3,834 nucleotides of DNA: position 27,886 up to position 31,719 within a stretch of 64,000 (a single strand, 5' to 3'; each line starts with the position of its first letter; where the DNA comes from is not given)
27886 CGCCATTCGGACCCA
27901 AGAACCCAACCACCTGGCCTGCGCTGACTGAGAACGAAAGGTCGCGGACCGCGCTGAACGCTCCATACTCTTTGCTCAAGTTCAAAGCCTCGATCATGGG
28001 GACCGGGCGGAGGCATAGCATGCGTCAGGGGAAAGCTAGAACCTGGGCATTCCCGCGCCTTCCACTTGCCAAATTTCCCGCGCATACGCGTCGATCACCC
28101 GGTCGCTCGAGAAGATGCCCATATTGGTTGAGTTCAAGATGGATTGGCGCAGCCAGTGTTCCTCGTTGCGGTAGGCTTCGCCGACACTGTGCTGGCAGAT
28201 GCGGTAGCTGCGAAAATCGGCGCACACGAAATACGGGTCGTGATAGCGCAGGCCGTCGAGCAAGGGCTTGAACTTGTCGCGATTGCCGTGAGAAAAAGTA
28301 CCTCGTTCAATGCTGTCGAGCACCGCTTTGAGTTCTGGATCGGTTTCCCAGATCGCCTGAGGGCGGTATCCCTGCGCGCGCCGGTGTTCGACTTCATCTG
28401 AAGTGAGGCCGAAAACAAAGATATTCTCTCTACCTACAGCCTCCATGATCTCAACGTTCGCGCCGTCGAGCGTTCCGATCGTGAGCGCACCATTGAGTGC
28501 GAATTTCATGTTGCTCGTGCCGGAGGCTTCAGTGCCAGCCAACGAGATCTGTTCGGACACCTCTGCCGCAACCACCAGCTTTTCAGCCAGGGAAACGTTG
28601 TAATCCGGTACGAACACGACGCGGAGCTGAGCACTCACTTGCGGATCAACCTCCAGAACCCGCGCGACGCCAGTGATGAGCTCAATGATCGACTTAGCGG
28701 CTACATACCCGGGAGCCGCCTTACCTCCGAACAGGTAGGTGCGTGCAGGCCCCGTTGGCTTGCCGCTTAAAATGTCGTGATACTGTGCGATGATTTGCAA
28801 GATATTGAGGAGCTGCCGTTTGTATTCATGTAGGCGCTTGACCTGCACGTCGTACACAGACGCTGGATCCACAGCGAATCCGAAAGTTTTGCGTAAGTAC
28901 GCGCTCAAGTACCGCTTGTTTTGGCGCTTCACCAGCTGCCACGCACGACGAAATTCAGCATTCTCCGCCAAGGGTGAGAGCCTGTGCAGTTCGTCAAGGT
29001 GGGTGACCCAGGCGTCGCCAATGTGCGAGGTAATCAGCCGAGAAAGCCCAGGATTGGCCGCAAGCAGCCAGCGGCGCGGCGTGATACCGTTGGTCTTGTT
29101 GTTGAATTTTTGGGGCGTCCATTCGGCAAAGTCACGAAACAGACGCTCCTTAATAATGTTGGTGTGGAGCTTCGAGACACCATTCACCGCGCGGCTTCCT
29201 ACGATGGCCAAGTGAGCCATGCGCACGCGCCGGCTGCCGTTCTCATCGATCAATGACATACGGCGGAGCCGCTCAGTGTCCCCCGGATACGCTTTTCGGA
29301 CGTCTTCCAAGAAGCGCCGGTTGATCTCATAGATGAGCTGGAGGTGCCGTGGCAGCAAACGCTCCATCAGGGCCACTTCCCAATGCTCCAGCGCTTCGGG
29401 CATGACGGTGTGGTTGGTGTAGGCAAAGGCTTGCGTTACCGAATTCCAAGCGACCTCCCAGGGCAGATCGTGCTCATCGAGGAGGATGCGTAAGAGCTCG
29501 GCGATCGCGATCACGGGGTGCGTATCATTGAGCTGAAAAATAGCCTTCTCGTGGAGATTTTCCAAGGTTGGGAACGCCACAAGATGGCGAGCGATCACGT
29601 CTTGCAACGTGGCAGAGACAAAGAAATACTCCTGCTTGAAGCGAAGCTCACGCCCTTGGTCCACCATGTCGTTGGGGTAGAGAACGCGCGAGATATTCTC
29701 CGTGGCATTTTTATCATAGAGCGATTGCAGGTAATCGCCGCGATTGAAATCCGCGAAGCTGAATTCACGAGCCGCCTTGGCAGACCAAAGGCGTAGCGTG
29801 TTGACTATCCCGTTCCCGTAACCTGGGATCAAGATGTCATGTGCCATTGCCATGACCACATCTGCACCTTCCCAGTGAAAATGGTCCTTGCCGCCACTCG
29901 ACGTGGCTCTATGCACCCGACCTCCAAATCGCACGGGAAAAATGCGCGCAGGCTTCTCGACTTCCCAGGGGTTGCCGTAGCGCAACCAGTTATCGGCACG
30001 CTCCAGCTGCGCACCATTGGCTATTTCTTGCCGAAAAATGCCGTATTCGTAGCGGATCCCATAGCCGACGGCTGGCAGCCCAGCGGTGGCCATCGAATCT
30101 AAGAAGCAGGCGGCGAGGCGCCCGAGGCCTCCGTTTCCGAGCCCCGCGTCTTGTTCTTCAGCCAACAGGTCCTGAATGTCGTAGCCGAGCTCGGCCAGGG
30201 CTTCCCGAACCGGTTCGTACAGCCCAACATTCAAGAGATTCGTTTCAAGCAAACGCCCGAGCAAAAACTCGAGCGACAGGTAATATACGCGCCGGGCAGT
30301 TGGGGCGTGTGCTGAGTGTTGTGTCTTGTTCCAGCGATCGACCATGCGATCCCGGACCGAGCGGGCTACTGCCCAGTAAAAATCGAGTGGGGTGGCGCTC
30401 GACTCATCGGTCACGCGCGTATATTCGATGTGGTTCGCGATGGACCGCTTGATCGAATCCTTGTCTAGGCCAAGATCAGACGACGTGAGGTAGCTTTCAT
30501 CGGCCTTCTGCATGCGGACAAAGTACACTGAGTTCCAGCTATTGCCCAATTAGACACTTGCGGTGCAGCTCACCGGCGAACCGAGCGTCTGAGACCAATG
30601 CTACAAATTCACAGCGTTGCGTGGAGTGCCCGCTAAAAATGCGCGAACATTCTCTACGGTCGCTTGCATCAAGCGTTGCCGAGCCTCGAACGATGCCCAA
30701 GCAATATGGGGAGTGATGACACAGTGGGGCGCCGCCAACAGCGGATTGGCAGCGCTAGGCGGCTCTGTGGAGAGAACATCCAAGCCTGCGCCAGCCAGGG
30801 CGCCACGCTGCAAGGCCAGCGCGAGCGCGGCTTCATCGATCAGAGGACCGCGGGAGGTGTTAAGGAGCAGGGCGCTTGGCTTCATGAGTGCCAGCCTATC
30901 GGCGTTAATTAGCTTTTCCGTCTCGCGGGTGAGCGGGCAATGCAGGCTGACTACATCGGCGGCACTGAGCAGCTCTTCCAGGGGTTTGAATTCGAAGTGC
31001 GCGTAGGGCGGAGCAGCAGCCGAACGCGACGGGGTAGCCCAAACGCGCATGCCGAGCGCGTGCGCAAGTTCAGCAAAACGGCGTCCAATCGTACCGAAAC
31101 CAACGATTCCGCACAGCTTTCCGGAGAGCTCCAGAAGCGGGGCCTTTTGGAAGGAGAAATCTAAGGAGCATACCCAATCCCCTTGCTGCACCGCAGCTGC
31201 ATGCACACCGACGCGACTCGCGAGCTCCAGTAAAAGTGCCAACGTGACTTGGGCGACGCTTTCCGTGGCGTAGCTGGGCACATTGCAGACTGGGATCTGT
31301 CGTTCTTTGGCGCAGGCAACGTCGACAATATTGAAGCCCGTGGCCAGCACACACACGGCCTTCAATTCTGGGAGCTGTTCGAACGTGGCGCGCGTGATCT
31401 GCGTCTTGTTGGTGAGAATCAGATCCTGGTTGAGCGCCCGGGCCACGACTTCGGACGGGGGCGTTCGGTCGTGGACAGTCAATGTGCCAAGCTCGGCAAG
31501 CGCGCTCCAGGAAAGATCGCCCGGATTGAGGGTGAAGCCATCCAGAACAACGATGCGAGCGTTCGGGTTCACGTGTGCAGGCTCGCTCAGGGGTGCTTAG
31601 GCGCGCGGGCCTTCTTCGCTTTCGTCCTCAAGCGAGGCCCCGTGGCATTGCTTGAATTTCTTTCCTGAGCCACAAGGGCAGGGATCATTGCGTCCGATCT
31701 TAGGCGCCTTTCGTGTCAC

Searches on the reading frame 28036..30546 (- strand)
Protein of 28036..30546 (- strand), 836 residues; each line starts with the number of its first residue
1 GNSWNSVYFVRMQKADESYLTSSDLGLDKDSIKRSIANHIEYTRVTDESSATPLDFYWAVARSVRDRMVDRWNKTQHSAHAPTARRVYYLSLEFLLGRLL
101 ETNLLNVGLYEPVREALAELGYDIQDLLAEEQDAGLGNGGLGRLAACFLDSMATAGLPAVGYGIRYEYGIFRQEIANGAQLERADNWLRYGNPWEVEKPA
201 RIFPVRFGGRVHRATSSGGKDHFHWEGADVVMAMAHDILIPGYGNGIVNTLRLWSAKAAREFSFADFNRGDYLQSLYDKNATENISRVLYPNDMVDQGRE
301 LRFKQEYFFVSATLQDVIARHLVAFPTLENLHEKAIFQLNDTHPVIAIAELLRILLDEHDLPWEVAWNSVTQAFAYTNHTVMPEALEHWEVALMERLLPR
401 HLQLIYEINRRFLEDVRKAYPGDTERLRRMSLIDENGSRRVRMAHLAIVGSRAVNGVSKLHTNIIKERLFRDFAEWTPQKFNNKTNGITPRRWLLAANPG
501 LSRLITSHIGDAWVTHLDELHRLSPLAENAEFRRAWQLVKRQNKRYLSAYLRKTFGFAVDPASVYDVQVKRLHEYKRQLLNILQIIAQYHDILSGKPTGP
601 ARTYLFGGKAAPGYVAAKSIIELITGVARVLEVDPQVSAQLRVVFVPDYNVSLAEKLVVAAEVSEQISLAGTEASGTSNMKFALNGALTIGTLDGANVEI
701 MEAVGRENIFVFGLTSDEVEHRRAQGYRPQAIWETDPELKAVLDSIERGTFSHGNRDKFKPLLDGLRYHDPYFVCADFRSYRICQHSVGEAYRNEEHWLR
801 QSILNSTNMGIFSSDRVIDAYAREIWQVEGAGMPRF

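Call 69: search_protein_families(library=pfam, proteins=[window:28036-30546:-], max_evalue=0.0001)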
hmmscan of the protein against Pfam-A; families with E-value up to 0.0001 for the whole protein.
window:28036-30546:- (836 aa): 1 family
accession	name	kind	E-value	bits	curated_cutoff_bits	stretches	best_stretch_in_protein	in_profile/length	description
PF00343.26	Phosphorylase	-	0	1050.9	27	1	117-828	1-713/713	Carbohydrate phosphorylase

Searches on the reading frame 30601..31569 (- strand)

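Call 69: search_protein_families(library=pfam, proteins=[window:30601-31569:-], max_evalue=0.0001)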
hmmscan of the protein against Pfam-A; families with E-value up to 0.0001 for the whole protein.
window:30601-31569:- (322 aa): 2 families
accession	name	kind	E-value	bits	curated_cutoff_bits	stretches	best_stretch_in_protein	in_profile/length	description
PF02826.25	2-Hacid_dh_C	-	1.7e-54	184.3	25.1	1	110-290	1-178/178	D-isomer specific 2-hydroxyacid dehydrogenase, NAD binding domain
PF00389.36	2-Hacid_dh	-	1.2e-26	93.4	24.6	1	24-321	15-134/134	D-isomer specific 2-hydroxyacid dehydrogenase, catalytic domain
